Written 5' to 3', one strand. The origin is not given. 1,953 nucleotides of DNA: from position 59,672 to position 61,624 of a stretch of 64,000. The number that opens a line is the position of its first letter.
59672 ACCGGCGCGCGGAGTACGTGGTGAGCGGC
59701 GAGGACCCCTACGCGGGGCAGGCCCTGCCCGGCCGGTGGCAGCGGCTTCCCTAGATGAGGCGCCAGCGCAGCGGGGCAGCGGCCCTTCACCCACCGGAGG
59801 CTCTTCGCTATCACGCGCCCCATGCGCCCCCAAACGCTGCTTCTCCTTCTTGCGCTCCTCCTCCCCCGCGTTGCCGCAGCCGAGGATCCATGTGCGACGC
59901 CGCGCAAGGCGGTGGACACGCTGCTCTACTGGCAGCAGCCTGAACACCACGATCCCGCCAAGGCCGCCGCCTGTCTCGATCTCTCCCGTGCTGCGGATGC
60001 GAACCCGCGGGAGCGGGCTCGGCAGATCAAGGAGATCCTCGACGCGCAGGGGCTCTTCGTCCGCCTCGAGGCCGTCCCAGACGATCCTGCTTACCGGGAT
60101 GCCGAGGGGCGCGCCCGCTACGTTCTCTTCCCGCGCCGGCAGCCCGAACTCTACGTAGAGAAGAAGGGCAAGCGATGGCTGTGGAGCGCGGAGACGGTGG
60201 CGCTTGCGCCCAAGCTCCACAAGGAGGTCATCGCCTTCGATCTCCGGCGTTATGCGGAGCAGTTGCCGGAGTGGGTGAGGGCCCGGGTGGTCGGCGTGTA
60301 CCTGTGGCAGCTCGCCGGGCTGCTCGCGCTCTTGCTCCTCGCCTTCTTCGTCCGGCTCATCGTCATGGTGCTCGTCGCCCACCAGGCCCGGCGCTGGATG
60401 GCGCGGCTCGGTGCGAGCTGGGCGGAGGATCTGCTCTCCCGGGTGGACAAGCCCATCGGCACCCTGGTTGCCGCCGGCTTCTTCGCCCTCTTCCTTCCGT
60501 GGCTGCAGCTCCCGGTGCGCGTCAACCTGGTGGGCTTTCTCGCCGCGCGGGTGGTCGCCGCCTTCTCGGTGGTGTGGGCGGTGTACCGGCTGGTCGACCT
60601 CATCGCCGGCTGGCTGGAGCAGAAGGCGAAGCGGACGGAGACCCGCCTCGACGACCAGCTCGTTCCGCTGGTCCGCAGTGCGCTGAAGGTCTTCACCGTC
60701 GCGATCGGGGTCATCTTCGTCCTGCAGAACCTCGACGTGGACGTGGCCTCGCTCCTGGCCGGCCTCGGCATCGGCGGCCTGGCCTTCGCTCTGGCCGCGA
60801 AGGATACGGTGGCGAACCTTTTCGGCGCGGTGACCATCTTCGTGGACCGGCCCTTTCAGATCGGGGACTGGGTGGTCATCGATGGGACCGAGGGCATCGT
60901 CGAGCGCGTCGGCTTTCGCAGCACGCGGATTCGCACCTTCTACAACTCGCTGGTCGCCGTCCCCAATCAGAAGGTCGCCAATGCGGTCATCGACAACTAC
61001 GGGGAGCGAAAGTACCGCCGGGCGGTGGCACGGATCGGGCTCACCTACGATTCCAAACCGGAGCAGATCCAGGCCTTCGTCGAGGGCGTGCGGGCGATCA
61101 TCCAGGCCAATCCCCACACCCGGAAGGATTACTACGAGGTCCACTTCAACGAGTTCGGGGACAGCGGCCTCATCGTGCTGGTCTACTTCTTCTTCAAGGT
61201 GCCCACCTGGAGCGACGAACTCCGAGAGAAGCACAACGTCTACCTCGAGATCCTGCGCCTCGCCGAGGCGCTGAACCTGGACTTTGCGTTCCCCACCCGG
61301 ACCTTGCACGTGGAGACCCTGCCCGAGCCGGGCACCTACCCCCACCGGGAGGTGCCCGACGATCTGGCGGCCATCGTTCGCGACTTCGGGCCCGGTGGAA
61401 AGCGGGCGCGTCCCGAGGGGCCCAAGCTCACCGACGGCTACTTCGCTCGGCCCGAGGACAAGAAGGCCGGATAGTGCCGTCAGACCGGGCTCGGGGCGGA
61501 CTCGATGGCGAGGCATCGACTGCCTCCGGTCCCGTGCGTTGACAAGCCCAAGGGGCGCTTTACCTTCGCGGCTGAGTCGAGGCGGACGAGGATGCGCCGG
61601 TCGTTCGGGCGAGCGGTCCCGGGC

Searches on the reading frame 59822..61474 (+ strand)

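Call 76: search_protein_families(library=pfam, proteins=[window:59822-61474:+], max_evalue=0.0001)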
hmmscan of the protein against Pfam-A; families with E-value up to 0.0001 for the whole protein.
window:59822-61474:+ (550 aa): 3 families
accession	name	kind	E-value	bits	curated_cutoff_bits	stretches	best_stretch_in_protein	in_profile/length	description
PF00924.24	MS_channel_2nd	-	1.4e-21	76.8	20.2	1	328-393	1-66/68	Mechanosensitive ion channel, beta-domain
PF21082.3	MS_channel_3rd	-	2.5e-09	37.9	21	1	402-483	2-83/88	Mechanosensitive ion channel MscS, C-terminal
PF21088.3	MS_channel_1st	-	1.5e-08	34.9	23.1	1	288-327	3-42/42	Mechanosensitive ion channel, transmembrane helices 2/3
